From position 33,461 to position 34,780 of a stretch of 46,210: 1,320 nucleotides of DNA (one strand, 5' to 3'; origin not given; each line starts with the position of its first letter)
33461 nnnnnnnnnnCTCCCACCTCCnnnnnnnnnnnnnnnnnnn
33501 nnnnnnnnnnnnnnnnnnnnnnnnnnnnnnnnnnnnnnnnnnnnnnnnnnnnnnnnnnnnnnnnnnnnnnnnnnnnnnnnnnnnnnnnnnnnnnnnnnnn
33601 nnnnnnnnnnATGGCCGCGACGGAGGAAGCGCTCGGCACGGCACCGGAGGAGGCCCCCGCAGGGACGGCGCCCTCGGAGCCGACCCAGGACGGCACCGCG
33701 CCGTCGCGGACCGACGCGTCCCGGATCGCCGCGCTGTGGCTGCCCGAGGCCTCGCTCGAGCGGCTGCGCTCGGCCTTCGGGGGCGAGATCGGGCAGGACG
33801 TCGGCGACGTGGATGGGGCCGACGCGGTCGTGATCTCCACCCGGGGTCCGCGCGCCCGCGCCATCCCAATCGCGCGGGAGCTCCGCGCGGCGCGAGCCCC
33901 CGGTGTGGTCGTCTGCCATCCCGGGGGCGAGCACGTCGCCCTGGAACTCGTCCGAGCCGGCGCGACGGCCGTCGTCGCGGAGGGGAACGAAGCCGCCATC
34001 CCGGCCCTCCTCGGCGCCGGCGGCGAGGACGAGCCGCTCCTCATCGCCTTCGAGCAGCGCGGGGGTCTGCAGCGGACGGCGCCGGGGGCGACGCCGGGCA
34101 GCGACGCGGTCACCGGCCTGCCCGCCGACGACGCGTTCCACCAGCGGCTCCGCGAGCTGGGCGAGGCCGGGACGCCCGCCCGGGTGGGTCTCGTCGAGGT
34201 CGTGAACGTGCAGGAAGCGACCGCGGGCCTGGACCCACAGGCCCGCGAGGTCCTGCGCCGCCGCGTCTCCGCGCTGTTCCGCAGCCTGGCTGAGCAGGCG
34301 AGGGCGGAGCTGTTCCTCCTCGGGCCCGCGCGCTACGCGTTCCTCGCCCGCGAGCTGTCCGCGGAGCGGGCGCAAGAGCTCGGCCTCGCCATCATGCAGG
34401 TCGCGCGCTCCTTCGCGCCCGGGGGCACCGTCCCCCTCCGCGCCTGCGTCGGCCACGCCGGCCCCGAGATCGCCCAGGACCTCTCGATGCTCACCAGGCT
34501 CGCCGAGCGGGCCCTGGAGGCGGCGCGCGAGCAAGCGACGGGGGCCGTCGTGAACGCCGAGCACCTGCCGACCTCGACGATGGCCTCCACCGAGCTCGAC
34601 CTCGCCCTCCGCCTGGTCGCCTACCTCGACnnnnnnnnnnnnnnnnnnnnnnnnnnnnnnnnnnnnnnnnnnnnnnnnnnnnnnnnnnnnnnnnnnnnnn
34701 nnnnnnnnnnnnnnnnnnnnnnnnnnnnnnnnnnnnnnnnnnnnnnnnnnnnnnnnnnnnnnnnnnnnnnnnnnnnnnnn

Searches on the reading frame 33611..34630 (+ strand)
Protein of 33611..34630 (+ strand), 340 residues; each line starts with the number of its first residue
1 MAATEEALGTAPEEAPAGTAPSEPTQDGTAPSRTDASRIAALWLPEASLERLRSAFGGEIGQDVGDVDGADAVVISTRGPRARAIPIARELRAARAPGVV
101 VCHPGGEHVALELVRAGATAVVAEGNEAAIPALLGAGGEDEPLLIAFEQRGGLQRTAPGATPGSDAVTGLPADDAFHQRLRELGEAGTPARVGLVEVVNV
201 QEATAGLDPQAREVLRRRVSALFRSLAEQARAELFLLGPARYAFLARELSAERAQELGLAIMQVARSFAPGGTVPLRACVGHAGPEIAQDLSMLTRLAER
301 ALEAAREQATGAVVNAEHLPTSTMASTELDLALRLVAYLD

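Call 79: search_protein_families(library=pfam, proteins=[window:33611-34630:+], max_evalue=1)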
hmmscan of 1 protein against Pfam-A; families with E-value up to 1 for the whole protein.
window:33611-34630:+ (340 aa): 0 families
